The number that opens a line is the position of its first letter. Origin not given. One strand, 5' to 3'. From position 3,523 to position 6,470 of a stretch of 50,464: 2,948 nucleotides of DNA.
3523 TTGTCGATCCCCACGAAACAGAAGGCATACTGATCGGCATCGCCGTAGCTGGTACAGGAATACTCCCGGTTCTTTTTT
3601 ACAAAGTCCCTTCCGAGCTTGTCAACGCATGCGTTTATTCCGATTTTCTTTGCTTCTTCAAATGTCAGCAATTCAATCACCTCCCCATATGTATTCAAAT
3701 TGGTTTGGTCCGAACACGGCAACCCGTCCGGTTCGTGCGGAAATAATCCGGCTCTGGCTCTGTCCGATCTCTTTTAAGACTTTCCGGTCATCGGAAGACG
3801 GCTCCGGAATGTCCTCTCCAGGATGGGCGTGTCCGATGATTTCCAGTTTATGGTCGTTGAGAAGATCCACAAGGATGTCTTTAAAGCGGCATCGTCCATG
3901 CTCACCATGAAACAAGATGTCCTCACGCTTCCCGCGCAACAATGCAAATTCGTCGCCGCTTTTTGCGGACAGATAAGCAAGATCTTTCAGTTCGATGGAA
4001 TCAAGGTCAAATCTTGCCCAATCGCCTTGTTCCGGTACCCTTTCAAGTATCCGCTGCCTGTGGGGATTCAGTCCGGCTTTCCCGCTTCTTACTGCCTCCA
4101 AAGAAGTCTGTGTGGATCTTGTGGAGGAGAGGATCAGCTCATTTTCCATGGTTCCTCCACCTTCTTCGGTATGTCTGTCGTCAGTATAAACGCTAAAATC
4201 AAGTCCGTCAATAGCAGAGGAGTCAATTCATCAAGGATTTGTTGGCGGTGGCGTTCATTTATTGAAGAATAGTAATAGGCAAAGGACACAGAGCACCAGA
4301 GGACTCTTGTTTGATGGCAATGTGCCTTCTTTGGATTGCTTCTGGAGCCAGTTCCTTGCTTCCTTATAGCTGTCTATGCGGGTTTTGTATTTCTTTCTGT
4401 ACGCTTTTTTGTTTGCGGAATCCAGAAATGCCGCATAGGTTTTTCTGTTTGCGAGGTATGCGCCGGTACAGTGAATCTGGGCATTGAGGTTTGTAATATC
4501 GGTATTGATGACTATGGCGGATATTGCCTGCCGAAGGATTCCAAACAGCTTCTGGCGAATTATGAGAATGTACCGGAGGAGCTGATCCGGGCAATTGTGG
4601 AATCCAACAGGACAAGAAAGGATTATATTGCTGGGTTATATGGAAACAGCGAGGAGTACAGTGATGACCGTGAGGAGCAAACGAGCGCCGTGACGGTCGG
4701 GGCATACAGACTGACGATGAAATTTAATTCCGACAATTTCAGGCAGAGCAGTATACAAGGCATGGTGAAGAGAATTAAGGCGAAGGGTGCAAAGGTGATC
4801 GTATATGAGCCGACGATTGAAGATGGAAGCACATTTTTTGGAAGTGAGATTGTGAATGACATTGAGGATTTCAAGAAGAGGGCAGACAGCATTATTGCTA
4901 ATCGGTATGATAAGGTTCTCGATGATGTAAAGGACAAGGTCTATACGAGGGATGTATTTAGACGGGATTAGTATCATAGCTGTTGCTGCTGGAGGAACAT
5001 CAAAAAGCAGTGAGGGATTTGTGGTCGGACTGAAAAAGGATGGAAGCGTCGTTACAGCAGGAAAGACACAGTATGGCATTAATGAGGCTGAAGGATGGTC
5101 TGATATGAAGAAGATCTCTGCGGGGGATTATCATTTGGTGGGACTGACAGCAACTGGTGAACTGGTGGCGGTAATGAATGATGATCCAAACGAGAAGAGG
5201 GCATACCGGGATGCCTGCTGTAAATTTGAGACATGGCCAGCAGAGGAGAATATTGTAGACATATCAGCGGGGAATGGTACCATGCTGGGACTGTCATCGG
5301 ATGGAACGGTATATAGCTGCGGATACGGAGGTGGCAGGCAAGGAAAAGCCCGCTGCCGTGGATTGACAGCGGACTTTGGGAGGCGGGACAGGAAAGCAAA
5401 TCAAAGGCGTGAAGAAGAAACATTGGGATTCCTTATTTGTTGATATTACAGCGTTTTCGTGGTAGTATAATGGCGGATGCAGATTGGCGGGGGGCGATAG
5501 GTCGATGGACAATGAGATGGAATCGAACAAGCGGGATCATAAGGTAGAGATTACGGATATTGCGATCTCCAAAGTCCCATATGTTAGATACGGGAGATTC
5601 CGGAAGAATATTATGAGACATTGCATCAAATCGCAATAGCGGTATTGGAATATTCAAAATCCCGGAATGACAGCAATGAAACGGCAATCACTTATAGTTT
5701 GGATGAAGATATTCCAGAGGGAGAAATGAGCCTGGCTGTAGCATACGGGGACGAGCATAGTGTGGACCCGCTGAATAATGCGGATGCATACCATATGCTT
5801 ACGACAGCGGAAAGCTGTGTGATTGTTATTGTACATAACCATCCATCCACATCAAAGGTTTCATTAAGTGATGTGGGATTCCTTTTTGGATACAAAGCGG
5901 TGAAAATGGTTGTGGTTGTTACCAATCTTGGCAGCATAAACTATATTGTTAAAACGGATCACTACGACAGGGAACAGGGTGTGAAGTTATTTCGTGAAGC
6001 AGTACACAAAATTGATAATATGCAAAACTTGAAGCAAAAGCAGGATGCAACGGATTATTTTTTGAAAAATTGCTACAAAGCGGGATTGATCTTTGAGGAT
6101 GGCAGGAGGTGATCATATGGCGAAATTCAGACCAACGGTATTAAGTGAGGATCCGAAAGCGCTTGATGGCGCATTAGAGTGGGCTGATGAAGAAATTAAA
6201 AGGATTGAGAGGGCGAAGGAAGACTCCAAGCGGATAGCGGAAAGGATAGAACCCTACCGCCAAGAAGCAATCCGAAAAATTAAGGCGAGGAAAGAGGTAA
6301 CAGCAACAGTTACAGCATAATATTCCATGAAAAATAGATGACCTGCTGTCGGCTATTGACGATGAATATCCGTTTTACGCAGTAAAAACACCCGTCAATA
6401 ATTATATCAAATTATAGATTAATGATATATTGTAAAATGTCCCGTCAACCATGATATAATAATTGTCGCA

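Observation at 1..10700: Low-GC accessory island made of mobile and defence fragments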

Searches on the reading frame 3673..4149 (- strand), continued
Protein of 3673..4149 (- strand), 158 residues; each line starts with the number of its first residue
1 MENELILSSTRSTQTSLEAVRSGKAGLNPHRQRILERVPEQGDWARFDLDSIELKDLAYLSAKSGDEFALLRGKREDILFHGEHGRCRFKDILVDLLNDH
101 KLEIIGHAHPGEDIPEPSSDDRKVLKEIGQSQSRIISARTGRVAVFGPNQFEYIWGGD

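Call 99: search_protein_families(library=pfam, max_evalue=0.01, proteins=[L040:1231-4932:+, L040:4962-5348:+, L037:5611-5874:+, L018:4252-4728:+, L018:3908-4234:+, L024:5972-6568:+, L025:4164-4769:-])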
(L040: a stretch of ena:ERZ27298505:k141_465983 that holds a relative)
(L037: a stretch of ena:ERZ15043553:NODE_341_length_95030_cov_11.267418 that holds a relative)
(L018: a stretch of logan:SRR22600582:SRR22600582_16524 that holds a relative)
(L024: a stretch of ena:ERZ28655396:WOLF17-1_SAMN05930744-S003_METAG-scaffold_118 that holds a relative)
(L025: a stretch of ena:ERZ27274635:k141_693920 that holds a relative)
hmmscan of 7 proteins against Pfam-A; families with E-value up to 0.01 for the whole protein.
L040:1231-4932:+ (1233 aa): 0 families

L040:4962-5348:+ (128 aa): 0 families

L037:5611-5874:+ (87 aa): 0 families

L018:4252-4728:+ (158 aa): 0 families

L018:3908-4234:+ (108 aa): 0 families

L024:5972-6568:+ (198 aa): 6 families
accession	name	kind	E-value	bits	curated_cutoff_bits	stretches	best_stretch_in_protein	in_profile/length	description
PF13679.12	Methyltransf_32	-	1.8e-06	28.4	27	1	50-118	25-98/143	Methyltransferase domain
PF13649.12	Methyltransf_25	-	2.2e-05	25.5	27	1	55-129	2-76/97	Methyltransferase domain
PF13847.12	Methyltransf_31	-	3.8e-05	23.9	27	1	50-139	3-87/145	Methyltransferase domain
PF08123.19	DOT1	-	0.002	18.1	23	1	38-95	30-88/205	Histone methylation protein DOT1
PF08241.18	Methyltransf_11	-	0.0049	17.9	21.2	1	55-117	1-59/95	Methyltransferase domain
PF08242.18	Methyltransf_12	-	0.0082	17.3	30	0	56-139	2-78/98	Methyltransferase domain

L025:4164-4769:- (201 aa): 1 family
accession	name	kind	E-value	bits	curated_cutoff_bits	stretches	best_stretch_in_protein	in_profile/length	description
PF19570.5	DUF6088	-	0.00095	19.4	25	1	6-120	5-114/172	Family of unknown function (DUF6088)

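Call 106: find_related_loci(query=A1, collection=viral_contigs, flank=4000)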
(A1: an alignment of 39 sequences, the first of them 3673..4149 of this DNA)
Query A1 (158 aa) in viral_contigs; peptide patterns used: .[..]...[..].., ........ (x = any residue, [..] = any of these).
46 stretches matched a pattern; 2 encode a relative of the query (tblastn E <= 1e-3); 2 distinct loci.
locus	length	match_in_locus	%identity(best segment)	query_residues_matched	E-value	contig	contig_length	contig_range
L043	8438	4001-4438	54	7-152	2e-53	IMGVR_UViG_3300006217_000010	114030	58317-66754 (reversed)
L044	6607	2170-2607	54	7-152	2e-53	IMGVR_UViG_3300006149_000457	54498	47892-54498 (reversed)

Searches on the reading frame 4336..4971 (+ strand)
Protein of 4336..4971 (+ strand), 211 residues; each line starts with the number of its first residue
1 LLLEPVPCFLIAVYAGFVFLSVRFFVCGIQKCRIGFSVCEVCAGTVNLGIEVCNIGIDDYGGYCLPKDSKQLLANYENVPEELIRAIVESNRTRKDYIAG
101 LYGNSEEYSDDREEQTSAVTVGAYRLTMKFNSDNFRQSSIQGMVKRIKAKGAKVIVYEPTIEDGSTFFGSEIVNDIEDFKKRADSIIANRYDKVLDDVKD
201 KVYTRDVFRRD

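Call 4: search_protein_families(library=pfam, max_evalue=0.01, proteins=[window:4336-4971:+])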
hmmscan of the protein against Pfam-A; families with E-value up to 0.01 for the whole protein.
window:4336-4971:+ (211 aa): 2 families
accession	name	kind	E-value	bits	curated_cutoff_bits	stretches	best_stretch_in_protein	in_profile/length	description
PF03720.21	UDPG_MGDP_dh_C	-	4e-10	40.4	30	1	124-199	3-81/103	UDP-glucose/GDP-mannose dehydrogenase family, UDP binding domain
PF00984.24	UDPG_MGDP_dh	-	0.00027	21.4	25.4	1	51-92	51-93/94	UDP-glucose/GDP-mannose dehydrogenase family, central domain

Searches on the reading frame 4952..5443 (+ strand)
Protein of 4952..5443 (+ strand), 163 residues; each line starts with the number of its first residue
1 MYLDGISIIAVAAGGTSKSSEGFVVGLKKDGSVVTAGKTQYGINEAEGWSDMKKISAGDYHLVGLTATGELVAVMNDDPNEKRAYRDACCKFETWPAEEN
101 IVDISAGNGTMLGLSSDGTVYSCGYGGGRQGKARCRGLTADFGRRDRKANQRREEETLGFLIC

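Call 4: search_protein_families(library=pfam, max_evalue=0.01, proteins=[window:4952-5443:+])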
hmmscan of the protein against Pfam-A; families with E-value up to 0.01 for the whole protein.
window:4952-5443:+ (163 aa): 3 families
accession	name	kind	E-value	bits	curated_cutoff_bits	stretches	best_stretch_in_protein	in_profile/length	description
PF13540.12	RCC1_2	-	1.9e-14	53.4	22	2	101-126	1-26/30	Regulator of chromosome condensation (RCC1) repeat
PF25390.1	WD40_RLD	-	2.1e-09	37.6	150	1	8-140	33-176/363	RCC1-like domain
PF23366.1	Beta-prop_HVO_0234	-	0.0077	16.3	27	1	33-136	155-261/274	HVO_0234-like, beta propeller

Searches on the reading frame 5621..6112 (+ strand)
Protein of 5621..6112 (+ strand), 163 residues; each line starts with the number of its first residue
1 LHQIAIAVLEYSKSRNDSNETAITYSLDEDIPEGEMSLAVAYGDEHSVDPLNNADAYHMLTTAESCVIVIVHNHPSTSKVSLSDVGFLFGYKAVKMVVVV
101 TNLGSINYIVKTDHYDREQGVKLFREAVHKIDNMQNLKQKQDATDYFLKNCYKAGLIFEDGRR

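Call 5: search_protein_families(library=pfam, max_evalue=0.01, proteins=[window:5621-6112:+])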
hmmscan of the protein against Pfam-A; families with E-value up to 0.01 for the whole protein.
window:5621-6112:+ (163 aa): 1 family
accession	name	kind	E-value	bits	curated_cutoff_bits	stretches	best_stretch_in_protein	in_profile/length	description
PF16107.10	DUF4825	-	0.0037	17.7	22.7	1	60-116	35-91/99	Domain of unknown function (DUF4825)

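Call 15: search_protein_families(library=padloc, max_evalue=0.01, proteins=[window:5621-6112:+])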
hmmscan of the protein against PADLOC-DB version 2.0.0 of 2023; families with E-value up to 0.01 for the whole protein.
window:5621-6112:+ (163 aa): 0 families

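Call 16: search_protein_families(library=ncbifam, max_evalue=0.01, proteins=[window:5621-6112:+])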
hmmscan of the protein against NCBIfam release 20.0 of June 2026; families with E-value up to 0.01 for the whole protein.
window:5621-6112:+ (163 aa): 0 families

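Call 17: search_protein_families(library=phrogs, max_evalue=0.01, proteins=[window:5621-6112:+])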
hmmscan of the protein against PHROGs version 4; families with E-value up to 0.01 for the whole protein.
window:5621-6112:+ (163 aa): 0 families

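Call 54: search_protein_representatives(protein=window:5621-6112:+)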
Query: 163 residues. Proteins with E-value up to 0.001 (for the whole library): 316; up to 1e-10: 101; up to 1e-30: 10. The best 150 are listed.
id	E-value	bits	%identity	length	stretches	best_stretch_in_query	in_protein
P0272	2.3e-45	170.5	54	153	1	12-160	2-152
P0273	2.5e-41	157.4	54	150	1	17-160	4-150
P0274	7.0e-38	146.2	45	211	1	6-160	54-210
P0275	5.5e-37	143.3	45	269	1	4-160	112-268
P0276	3.1e-36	140.8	42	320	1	7-159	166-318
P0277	5.0e-35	136.9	41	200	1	4-160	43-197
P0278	1.2e-33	132.4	48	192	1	11-138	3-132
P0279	1.7e-31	125.4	42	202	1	4-162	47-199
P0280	1.8e-31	125.4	47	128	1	37-159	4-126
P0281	5.1e-31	123.9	39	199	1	6-158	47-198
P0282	1.6e-29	119.0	47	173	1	8-131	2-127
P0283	5.1e-27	110.9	37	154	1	7-162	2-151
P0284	9.8e-27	110.0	37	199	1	4-158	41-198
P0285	2.2e-25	105.6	38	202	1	7-159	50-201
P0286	6.9e-25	104.0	34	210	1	7-158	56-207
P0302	8.7e-19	84.2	37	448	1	8-156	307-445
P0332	6.3e-13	65.2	32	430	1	3-156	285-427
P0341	2.6e-12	63.2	34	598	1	7-156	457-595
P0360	2.6e-11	59.9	34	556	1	8-156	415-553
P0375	1.2e-10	57.8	30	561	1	13-158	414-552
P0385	2.9e-10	56.5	29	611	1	9-157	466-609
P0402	2.1e-09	53.8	28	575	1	8-160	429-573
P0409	2.9e-09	53.3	36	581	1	7-119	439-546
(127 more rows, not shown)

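Call 55: search_protein_families(library=pfam, max_evalue=0.001, proteins=[P0341, P0360, P0375, P0385, P0402, P0302, P0332, P0276, P0275, P0409])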
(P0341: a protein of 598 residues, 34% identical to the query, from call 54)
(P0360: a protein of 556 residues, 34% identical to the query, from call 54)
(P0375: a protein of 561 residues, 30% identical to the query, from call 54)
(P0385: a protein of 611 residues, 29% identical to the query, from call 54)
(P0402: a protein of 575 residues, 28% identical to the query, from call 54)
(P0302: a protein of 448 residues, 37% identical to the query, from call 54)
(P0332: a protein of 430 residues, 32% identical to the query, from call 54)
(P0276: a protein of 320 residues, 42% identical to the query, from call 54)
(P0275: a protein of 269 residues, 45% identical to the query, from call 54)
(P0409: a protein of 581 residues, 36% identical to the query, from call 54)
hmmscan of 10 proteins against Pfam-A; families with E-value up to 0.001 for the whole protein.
P0341 (598 aa): 1 family
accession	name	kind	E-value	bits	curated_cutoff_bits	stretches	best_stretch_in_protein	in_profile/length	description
PF06152.16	Phage_min_cap2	-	1.3e-86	291.2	26.3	1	2-387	1-364/366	Phage minor capsid protein 2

P0360 (556 aa): 1 family
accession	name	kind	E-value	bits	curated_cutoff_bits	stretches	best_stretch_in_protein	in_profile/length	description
PF06152.16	Phage_min_cap2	-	2.3e-22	79.9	26.3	1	17-343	12-342/366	Phage minor capsid protein 2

P0375 (561 aa): 1 family
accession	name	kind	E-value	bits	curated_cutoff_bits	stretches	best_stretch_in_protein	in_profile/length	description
PF04233.19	Phage_Mu_F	-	4.6e-10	40.7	29.6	1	198-305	1-112/112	Phage Mu protein F like protein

P0385 (611 aa): 1 family
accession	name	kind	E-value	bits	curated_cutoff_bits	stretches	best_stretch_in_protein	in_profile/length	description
PF06152.16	Phage_min_cap2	-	2.5e-103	346.3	26.3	1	2-368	1-364/366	Phage minor capsid protein 2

P0402 (575 aa): 0 families

P0302 (448 aa): 1 family
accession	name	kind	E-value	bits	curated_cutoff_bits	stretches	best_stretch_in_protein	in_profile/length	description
PF06152.16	Phage_min_cap2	-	1.9e-28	99.9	26.3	1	38-242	112-322/366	Phage minor capsid protein 2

P0332 (430 aa): 0 families

P0276 (320 aa): 3 families
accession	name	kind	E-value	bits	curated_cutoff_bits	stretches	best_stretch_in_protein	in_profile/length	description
PF13443.12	HTH_26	-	2.5e-09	37.7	22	1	7-60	1-55/63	Cro/C1-type HTH DNA-binding domain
PF01381.28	HTH_3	-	4.5e-08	33.4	23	1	12-62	5-55/55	Helix-turn-helix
PF12844.13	HTH_19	-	6.4e-06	26.4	30.2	1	5-64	1-60/64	Helix-turn-helix domain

P0275 (269 aa): 0 families

P0409 (581 aa): 1 family
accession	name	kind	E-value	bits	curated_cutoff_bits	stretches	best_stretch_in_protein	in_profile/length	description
PF06152.16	Phage_min_cap2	-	1.2e-80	271.7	26.3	1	6-375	2-364/366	Phage minor capsid protein 2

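Call 67: predict_structure(alignment_id=A5)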
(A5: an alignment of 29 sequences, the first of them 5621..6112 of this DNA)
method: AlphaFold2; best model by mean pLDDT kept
length: 163 residues; sequences in the alignment: 29
mean_pLDDT: 88.2   pTM: 0.82
mean pLDDT of the five models: 88.2, 87.4, 87.4, 87.1, 86.2
residues with pLDDT >= 90: 96; 70-90: 56; 50-70: 11; < 50: 0
segments of 3 or more residues with pLDDT < 50: none
pLDDT, mean of each block of 10 residues (from residue 1): 73 75 91 86 88 94 89 73 93 94 89 97 96 89 95 97 69
secondary structure, 60 per line:
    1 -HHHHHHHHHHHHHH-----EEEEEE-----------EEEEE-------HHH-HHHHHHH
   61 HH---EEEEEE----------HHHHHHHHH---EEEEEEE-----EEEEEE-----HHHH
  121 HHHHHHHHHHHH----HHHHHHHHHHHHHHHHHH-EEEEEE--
elements in order: H2-15 E21-26 E38-42 H54-62 E66-71 H82-90 E94-100 E106-111 H117-132 H137-154 E156-161

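Call 69: fold_search(model_id=the predicted structure, library=pdb)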
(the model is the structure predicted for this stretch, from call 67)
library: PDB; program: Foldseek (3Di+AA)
matches with E <= 10: 252; with E <= 0.001: 0
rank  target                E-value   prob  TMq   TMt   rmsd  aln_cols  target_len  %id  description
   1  7fiv_B                1.9e-03  0.35  0.21  0.07  18.0       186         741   12  Crystal structure of the complex formed by Wolbachia cytoplasmic incompatibility factors CidA and CidBND1-ND2 from wPi (released 2022-04-06)
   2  7fiw_A                6.9e-03  0.28  0.21  0.08  16.9       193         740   10  Crystal structure of the complex formed by Wolbachia cytoplasmic incompatibility factors CidAwMel(ST) and CidBND1-ND2  (released 2022-04-06)
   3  4ocm_E                2.0e-02  0.60  0.35  0.33  10.3       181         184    9  Crystal Structure of the Rpn8-Rpn11 MPN domain heterodimer, crystal form Ib (released 2014-01-29)
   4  4o8x_B                3.1e-02  0.75  0.35  0.35   6.9       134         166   12  Zinc-bound Rpn11 in complex with Rpn8 (released 2014-01-22)
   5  4ocm_B                4.0e-02  0.51  0.35  0.33  14.8       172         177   12  Crystal Structure of the Rpn8-Rpn11 MPN domain heterodimer, crystal form Ib (released 2014-01-29)
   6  7esy_B                4.0e-02  0.15  0.23  0.08  17.2       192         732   11  Crystal structure of the complex formed by Wolbachia cytoplasmic incompatibility factors CidA and CidBND1-ND2 from wPi (released 2021-11-10)
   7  5l4k_V                4.3e-02  0.57  0.39  0.26  10.4       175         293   12  The human 26S proteasome lid (released 2016-09-07)
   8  2qlc_A                4.9e-02  0.75  0.34  0.41   5.4       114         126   18  The crystal structure of DNA repair protein RadC from Chlorobium tepidum TLS (released 2007-09-04)
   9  2qlc_E                6.3e-02  0.54  0.31  0.37   5.9       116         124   19  The crystal structure of DNA repair protein RadC from Chlorobium tepidum TLS (released 2007-09-04)
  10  4owp_B                6.7e-02  0.60  0.35  0.35   6.9       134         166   12  Crystal structure of rpn11 in a heterodimer complex with rpn8, representing the active portion of the proteasome lid. (released 2015-08-05)
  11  2qlc_D                7.1e-02  0.51  0.30  0.37   6.0       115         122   18  The crystal structure of DNA repair protein RadC from Chlorobium tepidum TLS (released 2007-09-04)
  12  5xsp_A                8.1e-02  0.16  0.19  0.11  10.8       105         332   11  The catalytic domain of GdpP with 5'-pApA (released 2018-01-31)
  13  2qlc_C                1.1e-01  0.23  0.25  0.30   7.3       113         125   17  The crystal structure of DNA repair protein RadC from Chlorobium tepidum TLS (released 2007-09-04)
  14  9e8g_c                1.4e-01  0.33  0.32  0.21   7.7       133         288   10  Nub1/Fat10-processing human 26S proteasome bound to Txnl1 with Rpt5 at top of spiral staircase (released 2024-12-04)
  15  4cr2_V                1.8e-01  0.30  0.39  0.29  10.8       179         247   11  Deep classification of a large cryo-EM dataset defines the conformational landscape of the 26S proteasome (released 2014-04-02)
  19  2qlc_B                2.4e-01  0.23  0.28  0.34   6.7       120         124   18  The crystal structure of DNA repair protein RadC from Chlorobium tepidum TLS (released 2007-09-04)
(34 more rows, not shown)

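Call 73: search_solved_structures(query=A4, max_evalue=10)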
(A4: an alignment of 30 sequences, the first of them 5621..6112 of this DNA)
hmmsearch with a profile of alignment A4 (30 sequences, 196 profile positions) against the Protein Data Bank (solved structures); distinct sequences matched with E-value up to 10: 1.
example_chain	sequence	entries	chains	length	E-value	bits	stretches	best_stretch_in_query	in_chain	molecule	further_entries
3h8u_A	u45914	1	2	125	1.1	12.2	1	74-116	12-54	uncharacterized conserved protein with double-stranded beta-helix domain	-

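Call 77: find_encoding_contigs(protein=P0274, flank=4000, max_places=4)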
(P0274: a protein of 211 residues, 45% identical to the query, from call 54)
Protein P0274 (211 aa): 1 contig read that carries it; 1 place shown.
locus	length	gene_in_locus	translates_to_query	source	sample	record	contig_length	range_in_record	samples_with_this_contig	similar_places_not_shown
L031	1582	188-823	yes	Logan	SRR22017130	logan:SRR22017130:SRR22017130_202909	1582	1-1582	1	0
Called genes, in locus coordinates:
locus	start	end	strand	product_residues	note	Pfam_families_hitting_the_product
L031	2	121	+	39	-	?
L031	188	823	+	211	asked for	-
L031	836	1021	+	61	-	-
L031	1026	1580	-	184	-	?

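Call 78: find_encoding_contigs(protein=P0279, flank=4000, max_places=4)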
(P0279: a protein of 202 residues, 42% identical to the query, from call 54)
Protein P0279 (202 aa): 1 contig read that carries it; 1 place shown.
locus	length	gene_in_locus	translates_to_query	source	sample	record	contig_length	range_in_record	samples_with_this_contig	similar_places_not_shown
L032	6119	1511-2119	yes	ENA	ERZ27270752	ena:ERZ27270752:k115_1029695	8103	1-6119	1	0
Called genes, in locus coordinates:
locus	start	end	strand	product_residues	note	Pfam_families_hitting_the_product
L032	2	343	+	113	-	?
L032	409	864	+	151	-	-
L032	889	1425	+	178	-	PF00589:Phage_integrase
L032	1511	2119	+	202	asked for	-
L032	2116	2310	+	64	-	-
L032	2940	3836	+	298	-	-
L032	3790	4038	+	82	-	-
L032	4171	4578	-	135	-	PF01934:HepT-like (weak)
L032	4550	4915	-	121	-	PF22600:MTPAP-like_central (weak), PF01909:NTP_transf_2, PF18765:Polbeta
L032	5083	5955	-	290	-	-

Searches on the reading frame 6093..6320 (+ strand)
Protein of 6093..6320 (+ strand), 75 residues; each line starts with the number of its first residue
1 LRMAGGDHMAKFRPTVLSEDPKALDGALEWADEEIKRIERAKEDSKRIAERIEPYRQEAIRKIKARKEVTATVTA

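Call 5: search_protein_families(library=pfam, max_evalue=0.01, proteins=[window:6093-6320:+])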
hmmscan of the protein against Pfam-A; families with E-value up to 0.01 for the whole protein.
window:6093-6320:+ (75 aa): 0 families

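Call 15: search_protein_families(library=padloc, max_evalue=0.01, proteins=[window:6093-6320:+])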
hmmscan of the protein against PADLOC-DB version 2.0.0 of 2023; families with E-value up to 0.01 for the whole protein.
window:6093-6320:+ (75 aa): 1 family
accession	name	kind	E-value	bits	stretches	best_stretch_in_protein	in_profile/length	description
PDLC00589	JetC3|JetC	-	0.003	13.3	1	31-74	886-929/1486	DUF3584 domain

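Call 16: search_protein_families(library=ncbifam, max_evalue=0.01, proteins=[window:6093-6320:+])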
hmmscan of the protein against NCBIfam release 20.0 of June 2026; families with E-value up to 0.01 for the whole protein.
window:6093-6320:+ (75 aa): 0 families

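Call 17: search_protein_families(library=phrogs, max_evalue=0.01, proteins=[window:6093-6320:+])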
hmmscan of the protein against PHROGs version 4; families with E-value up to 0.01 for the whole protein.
window:6093-6320:+ (75 aa): 0 families

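Call 25: search_protein_families(library=pfam, max_evalue=5, proteins=[window:6093-6320:+])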
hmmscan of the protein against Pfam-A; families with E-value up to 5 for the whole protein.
window:6093-6320:+ (75 aa): 0 families

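Call 92: search_protein_families(library=padloc, max_evalue=1, proteins=[window:6117-6320:+])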
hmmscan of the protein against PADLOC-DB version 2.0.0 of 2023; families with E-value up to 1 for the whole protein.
window:6117-6320:+ (67 aa): 1 family
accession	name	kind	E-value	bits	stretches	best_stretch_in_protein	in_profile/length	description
PDLC00589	JetC3|JetC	-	0.0037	13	1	23-66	886-929/1486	DUF3584 domain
